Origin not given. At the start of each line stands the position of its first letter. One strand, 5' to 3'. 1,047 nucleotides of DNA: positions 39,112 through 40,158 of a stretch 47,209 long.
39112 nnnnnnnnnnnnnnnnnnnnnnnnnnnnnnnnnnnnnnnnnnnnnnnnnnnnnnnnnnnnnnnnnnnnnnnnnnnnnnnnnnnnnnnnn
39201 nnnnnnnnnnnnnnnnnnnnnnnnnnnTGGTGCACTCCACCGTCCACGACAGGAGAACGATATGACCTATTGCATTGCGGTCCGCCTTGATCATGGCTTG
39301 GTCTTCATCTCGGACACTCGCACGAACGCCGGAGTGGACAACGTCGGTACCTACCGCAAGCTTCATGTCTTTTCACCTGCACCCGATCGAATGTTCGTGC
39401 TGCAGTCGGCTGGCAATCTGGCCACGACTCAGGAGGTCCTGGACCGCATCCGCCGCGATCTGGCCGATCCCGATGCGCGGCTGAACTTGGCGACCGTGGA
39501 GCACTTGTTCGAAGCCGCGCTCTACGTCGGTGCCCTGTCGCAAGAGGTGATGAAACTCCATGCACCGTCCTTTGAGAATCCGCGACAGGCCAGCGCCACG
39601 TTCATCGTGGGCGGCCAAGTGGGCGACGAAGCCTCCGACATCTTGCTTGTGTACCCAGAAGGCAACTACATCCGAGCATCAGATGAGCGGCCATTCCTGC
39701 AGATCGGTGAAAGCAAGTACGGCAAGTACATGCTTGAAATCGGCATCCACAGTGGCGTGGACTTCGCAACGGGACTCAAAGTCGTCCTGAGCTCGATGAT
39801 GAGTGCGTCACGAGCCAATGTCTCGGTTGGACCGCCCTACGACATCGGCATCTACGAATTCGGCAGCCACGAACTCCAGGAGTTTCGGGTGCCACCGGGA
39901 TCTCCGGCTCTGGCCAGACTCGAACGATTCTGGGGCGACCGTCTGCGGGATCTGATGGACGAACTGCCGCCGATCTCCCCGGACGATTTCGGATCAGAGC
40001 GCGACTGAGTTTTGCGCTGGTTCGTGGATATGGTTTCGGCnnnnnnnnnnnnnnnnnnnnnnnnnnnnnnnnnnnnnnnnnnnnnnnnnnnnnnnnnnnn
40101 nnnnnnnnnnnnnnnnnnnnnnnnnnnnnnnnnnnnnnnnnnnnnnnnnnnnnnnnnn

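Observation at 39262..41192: Orphan Anbu-type proteasome homologue without its canonical operon partners, paired instead with an SQR-like flavoprotein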

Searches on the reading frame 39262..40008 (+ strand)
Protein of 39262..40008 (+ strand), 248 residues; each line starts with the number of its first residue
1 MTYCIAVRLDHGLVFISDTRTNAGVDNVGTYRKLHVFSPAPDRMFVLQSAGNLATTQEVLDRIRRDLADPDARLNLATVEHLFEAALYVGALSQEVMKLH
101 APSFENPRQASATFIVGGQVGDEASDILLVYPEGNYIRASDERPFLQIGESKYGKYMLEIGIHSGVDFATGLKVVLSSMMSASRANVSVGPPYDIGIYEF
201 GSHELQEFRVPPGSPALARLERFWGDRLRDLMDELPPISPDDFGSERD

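Call 3: search_protein_families(library=pfam, proteins=[window:39262-40008:+], max_evalue=0.01)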
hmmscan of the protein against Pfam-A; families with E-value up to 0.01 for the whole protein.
window:39262-40008:+ (248 aa): 1 family
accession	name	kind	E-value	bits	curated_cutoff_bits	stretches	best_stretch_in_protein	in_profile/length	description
PF00227.31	Proteasome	-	0.0046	17.1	22.4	0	4-191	7-182/189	Proteasome subunit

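Call 4: search_protein_families(library=ncbifam, proteins=[window:39262-40008:+], max_evalue=0.01)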
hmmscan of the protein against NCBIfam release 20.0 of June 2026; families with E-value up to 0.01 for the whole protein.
window:39262-40008:+ (248 aa): 0 families

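Call 5: search_solved_structures(query=window:39262-40008:+, max_evalue=1, show_alignments=3)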
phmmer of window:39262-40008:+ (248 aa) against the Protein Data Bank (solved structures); distinct sequences matched with E-value up to 1: 19.
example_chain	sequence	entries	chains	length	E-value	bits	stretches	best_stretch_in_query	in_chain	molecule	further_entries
5loy_A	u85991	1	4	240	2.4e-55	191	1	2-237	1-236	Designed Anbu Protein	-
5nyw_A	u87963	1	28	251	2.1e-50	174.8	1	2-238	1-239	Peptidase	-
5nyj_A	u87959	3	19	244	3.1e-47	164.4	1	1-234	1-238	Anbu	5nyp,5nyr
5nyf_A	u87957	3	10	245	1.2e-46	162.5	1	2-234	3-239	Anbu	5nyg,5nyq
5lox_A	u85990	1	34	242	2.2e-46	161.6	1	2-237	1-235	Peptidase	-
5vfo_N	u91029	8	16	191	0.037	16.8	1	4-82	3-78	Proteasome subunit beta type-6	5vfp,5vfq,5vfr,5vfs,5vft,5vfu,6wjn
8qys_Q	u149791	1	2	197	0.041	16.7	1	4-82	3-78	Proteasome subunit beta type-6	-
4r3o_H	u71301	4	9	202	0.042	16.7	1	4-82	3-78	Proteasome subunit beta type-6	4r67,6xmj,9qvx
6r70_N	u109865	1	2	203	0.042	16.6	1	4-82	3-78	Proteasome subunit beta type-6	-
1iru_H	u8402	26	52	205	0.043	16.6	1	4-82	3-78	20S proteasome | PROTEASOME SUBUNIT BETA TYPE-6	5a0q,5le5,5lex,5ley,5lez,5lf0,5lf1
22mm_N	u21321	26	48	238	0.051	16.4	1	3-82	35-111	Proteasome subunit beta type-6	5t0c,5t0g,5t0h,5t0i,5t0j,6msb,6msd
5gjq_a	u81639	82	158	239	0.052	16.4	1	3-82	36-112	Proteasome subunit beta type-6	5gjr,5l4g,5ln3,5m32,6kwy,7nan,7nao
8fz5_H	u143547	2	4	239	0.052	16.4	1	3-82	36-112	Proteasome subunit beta type-6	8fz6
8qyn_Q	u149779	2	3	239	0.053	16.3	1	3-82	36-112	Proteasome subunit beta type-6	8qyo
6epc_1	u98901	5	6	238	0.25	14.1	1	3-82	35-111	Proteasome subunit beta type-6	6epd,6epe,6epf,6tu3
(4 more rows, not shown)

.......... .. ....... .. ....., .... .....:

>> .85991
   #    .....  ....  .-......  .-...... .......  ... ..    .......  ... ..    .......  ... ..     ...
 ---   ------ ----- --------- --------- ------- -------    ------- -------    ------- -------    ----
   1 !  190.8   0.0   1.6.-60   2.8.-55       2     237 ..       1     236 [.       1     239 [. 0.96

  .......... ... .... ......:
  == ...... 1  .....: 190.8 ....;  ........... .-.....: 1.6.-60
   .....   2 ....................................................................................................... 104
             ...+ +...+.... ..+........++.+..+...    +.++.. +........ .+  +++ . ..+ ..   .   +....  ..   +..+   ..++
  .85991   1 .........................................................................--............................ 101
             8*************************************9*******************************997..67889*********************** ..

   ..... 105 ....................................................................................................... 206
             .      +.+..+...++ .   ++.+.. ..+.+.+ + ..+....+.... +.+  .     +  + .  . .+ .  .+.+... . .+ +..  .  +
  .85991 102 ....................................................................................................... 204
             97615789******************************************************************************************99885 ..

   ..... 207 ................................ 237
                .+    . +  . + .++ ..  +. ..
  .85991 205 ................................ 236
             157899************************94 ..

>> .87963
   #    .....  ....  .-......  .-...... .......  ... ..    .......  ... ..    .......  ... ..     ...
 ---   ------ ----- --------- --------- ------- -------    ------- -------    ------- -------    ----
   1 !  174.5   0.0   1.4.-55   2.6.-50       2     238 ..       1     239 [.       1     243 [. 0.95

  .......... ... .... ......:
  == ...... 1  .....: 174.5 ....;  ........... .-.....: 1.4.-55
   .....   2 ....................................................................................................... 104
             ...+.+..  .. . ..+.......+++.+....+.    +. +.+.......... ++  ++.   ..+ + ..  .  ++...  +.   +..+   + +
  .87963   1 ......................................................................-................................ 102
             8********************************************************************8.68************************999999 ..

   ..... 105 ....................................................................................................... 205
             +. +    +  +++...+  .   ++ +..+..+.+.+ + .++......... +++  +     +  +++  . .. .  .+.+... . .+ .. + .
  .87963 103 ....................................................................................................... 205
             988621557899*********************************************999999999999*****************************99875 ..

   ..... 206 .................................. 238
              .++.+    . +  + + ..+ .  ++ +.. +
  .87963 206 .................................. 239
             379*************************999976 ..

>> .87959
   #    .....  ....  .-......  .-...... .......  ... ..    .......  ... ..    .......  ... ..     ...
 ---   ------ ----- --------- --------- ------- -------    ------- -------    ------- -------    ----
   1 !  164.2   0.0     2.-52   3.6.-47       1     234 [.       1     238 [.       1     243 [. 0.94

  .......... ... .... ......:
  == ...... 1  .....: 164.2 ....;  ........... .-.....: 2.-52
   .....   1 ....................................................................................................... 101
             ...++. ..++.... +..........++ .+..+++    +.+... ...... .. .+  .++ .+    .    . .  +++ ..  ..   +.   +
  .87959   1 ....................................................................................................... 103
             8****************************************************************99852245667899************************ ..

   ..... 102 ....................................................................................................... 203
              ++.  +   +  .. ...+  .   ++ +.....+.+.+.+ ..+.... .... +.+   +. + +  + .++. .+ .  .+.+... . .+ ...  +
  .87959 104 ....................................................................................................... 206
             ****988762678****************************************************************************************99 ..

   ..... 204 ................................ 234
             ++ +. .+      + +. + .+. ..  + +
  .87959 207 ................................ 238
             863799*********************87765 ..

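Call 13: find_homologous_proteins(query=window:39262-40008:+, max_evalue=1e-10)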
Query window:39262-40008:+ (248 aa): 7784 proteins with E <= 1e-10 among 8000 candidates; the best 120 are listed.
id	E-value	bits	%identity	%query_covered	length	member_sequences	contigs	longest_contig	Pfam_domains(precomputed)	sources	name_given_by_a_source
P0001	1.6e-161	553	100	100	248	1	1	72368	-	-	-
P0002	3.0e-138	477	86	99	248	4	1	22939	-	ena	-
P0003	1.5e-136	472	85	98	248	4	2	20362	-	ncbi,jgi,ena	-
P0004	3.9e-135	467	84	99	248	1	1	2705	-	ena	-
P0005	2.8e-134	464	83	99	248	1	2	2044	-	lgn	-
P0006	3.4e-134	464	84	100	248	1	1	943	-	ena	-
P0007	7.2e-134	463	83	99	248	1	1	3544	-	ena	-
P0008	2.3e-121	422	76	99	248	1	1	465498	-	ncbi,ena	-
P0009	4.3e-121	421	78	98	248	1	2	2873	-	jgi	jgi:putative proteasome-type protease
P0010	2.3e-119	415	77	98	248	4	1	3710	-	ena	-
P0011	2.4e-119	415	77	98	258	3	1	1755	-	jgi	jgi:putative proteasome-type protease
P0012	1.6e-118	413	76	98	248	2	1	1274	-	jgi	-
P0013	2.3e-116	406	74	99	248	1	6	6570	-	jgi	jgi:putative proteasome-type protease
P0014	5.2e-116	404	74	98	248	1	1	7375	PF00227.32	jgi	jgi:putative proteasome-type protease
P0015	5.2e-116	404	76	99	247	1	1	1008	-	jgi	jgi:putative proteasome-type protease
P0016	1.4e-115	403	76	98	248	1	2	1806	-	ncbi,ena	-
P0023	1.9e-111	389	74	98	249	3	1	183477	-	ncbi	ncbi:MAG: hypothetical protein U0S36_04780 [Candidatus Nanopelagicales bacterium]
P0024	5.2e-107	375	72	98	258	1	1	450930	-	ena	-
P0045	3.1e-94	333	63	98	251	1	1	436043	-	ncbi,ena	-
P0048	4.4e-94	333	62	98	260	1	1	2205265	-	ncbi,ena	-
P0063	2.2e-93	330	62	98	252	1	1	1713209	-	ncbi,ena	-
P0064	2.3e-93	330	62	100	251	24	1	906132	-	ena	-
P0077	6.2e-93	329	62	99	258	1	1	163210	-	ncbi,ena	-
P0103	6.2e-92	326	63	99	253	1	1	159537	-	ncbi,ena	-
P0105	6.6e-92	326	63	98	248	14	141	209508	-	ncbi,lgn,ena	-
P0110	1.1e-91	325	61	98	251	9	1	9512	PF00227.32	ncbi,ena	-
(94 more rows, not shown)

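Call 14: find_encoding_contigs(protein=P0008, flank=10000, max_places=3)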
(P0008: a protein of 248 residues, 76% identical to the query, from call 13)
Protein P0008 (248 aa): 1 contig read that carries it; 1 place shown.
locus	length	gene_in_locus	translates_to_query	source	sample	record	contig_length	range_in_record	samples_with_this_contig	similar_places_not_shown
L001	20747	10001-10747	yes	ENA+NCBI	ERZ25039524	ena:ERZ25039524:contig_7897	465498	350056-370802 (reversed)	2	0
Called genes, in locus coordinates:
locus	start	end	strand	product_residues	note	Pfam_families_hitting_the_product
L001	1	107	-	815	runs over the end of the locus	-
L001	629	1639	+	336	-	PF00291:PALP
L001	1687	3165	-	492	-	PF00128:Alpha-amylase (faint)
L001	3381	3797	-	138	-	PF01638:HxlR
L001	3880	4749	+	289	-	PF05368:NmrA, PF13460:NAD_binding_10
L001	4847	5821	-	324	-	PF00890:FAD_binding_2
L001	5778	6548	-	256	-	PF00890:FAD_binding_2, PF01266:DAO, PF12831:FAD_oxidored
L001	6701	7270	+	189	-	PF13577:SnoaL_4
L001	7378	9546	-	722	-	PF00990:GGDEF, PF00563:EAL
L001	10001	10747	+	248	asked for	-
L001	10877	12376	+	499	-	PF00479:G6PD_N, PF02781:G6PD_C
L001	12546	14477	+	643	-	PF00890:FAD_binding_2, PF01266:DAO, PF03486:HI0933_like, PF07992:Pyr_redox_2, PF12831:FAD_oxidored (weak)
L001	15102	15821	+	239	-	-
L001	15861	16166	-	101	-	-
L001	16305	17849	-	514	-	PF13289:SIR2_2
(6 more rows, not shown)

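Call 15: find_encoding_contigs(protein=P0023, flank=10000, max_places=3)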
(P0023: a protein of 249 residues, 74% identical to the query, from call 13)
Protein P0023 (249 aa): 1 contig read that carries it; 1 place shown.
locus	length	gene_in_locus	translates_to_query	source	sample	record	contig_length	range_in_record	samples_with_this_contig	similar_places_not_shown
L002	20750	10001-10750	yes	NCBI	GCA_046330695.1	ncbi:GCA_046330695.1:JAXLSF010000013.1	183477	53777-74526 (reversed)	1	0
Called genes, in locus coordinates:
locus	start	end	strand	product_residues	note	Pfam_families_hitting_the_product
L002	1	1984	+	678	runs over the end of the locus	PF15420:Abhydrolase_9_N (weak), PF10081:Abhydrolase_9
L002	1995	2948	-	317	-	PF01869:BcrAD_BadFG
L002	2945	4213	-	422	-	PF02056:Glyco_hydro_4, PF11975:Glyco_hydro_4C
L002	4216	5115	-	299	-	PF00528:BPD_transp_1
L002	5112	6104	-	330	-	PF00528:BPD_transp_1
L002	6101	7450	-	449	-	PF01547:SBP_bac_1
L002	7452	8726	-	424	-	PF12802:MarR_2 (weak), PF13412:HTH_24 (weak), PF00480:ROK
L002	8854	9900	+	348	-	PF01380:SIS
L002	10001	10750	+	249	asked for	-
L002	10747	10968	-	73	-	-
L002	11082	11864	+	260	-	PF13489:Methyltransf_23, PF24675:NpmA (weak), PF05175:MTS (weak), PF08241:Methyltransf_11, PF08242:Methyltransf_12, PF13649:Methyltransf_25, PF13847:Methyltransf_31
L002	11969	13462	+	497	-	PF00479:G6PD_N, PF02781:G6PD_C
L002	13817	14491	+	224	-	-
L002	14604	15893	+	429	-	PF00989:PAS, PF13188:PAS_8 (faint), PF08448:PAS_4, PF13426:PAS_9, PF08448:PAS_4, PF00990:GGDEF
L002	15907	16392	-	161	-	PF13545:HTH_Crp_2 (faint), PF01047:MarR, PF12802:MarR_2, PF09339:HTH_IclR (weak)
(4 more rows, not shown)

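Call 16: find_encoding_contigs(protein=P0002, flank=10000, max_places=3)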
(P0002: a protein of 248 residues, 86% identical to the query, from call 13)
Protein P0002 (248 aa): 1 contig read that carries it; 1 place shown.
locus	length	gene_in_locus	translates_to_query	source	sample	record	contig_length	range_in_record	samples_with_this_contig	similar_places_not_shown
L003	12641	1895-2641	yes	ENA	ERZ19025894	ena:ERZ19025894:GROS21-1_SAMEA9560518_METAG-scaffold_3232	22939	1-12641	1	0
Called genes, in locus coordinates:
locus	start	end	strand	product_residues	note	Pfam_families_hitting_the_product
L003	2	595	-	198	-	?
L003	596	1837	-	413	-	PF04960:Glutaminase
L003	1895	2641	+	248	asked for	-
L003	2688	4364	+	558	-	PF00916:Sulfate_transp, PF01740:STAS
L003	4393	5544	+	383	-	PF07992:Pyr_redox_2, PF21706:FCSD_central (faint)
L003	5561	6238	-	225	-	PF13302:Acetyltransf_3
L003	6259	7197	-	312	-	PF00561:Abhydrolase_1, PF12146:Hydrolase_4, PF12697:Abhydrolase_6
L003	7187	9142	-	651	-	PF00664:ABC_membrane, PF00005:ABC_tran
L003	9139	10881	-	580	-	PF00664:ABC_membrane, PF00005:ABC_tran, PF02463:SMC_N (weak)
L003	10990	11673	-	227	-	PF00072:Response_reg, PF00486:Trans_reg_C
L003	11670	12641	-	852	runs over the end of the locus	PF02702:KdpD, PF00582:Usp (weak), PF13493:DUF4118, PF00512:HisKA, PF02518:HATPase_c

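Call 17: find_related_loci(query=window:39262-40008:+, collection=genome_contigs, flank=10000)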
Query window:39262-40008:+ (248 aa) in genome_contigs; peptide patterns used: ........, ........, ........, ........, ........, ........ (x = any residue, [..] = any of these).
72 stretches matched a pattern; 4 encode a relative of the query (tblastn E <= 1e-3); 4 distinct loci.
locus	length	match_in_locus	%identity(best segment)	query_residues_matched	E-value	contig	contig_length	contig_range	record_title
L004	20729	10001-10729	62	1-242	3e-95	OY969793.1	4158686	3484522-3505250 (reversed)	MAG: uncultured Acidimicrobiales bacterium isolate MFD09671.bin.c.2 genome assembly, chromosome: 1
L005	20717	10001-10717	45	1-238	1e-59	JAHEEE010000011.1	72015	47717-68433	MAG: Myxococcales bacterium isolate Ww259 NODE_249_length_72015_cov_6.282263, whole genome shotgun sequence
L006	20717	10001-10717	43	1-238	9e-58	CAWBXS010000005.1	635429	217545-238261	MAG: uncultured delta proteobacterium isolate MFD09779.bin.1.65 genome assembly, contig: contig_4109, whole genome shotg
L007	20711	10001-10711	42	1-236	7e-53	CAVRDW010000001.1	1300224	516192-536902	MAG: uncultured beta proteobacterium isolate MFD10007.bin.2.212 genome assembly, contig: contig_29432, whole genome shot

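Call 21: find_encoding_contigs(protein=P0003, flank=10000, max_places=3)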
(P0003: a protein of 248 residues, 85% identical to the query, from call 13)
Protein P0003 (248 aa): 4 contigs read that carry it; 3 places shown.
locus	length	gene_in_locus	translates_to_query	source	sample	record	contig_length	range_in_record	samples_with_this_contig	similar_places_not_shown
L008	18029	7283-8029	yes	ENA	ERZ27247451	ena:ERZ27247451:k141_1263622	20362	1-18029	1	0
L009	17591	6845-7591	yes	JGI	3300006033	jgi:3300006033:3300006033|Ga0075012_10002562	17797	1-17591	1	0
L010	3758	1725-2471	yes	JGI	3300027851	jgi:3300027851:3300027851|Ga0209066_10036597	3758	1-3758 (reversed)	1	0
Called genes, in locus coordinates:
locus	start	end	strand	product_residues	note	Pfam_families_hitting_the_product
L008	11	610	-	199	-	PF08240:ADH_N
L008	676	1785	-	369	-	PF01757:Acyl_transf_3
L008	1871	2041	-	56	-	PF17227:DUF5302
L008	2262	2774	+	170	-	PF03640:Lipoprotein_15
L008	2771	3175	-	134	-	PF04134:DCC1-like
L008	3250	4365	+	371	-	PF05222:AlaDh_PNT_N, PF01262:AlaDh_PNT_C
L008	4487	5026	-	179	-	PF00255:GSHPx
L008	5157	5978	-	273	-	PF01209:Ubie_methyltran, PF05175:MTS, PF13489:Methyltransf_23, PF07021:MetW, PF13847:Methyltransf_31, PF08241:Methyltransf_11, PF08242:Methyltransf_12, PF13649:Methyltransf_25, +1 more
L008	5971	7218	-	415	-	PF04960:Glutaminase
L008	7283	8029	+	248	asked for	-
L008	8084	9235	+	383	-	PF07992:Pyr_redox_2, PF21706:FCSD_central (faint)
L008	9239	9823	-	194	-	PF13302:Acetyltransf_3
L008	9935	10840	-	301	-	PF00561:Abhydrolase_1, PF12146:Hydrolase_4, PF12697:Abhydrolase_6, PF00975:Thioesterase (weak)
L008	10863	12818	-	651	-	PF00664:ABC_membrane, PF00005:ABC_tran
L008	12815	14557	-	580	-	PF00664:ABC_membrane, PF02463:SMC_N (weak), PF00005:ABC_tran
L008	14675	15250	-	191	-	PF06736:TMEM175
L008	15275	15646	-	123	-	-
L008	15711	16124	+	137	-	PF19850:DUF6325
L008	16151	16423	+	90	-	PF09851:SHOCT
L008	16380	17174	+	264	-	PF13489:Methyltransf_23, PF08241:Methyltransf_11, PF08242:Methyltransf_12 (weak), PF13649:Methyltransf_25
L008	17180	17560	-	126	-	PF09851:SHOCT (weak)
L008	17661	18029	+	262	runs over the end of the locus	PF00520:Ion_trans (weak), PF07885:Ion_trans_2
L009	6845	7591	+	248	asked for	-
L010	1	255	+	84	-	?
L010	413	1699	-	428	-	PF04960:Glutaminase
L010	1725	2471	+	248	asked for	-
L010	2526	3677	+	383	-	PF07992:Pyr_redox_2, PF21706:FCSD_central (faint)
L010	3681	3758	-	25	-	?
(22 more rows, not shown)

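Call 22: find_encoding_contigs(protein=P0024, flank=10000, max_places=3)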
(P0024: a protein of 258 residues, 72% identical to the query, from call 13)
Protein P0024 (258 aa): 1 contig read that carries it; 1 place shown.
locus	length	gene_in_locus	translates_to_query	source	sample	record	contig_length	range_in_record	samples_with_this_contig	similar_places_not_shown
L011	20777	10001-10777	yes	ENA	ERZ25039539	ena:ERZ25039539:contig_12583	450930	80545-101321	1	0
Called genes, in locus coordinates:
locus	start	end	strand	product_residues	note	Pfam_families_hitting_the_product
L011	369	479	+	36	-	-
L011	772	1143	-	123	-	PF05656:DUF805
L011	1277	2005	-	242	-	PF01370:Epimerase, PF16363:GDP_Man_Dehyd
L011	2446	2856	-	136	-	PF03200:Glyco_hydro_63 (faint), PF22422:MGH1-like_GH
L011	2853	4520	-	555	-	PF22422:MGH1-like_GH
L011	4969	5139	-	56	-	-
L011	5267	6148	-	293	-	PF00563:EAL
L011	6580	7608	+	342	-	-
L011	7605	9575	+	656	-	PF10081:Abhydrolase_9 (weak)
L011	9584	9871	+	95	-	-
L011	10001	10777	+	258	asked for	-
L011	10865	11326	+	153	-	PF10604:Polyketide_cyc2, PF08327:AHSA1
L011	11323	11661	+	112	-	PF12840:HTH_20, PF01022:HTH_5 (faint)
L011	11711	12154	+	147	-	PF08327:AHSA1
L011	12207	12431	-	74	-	-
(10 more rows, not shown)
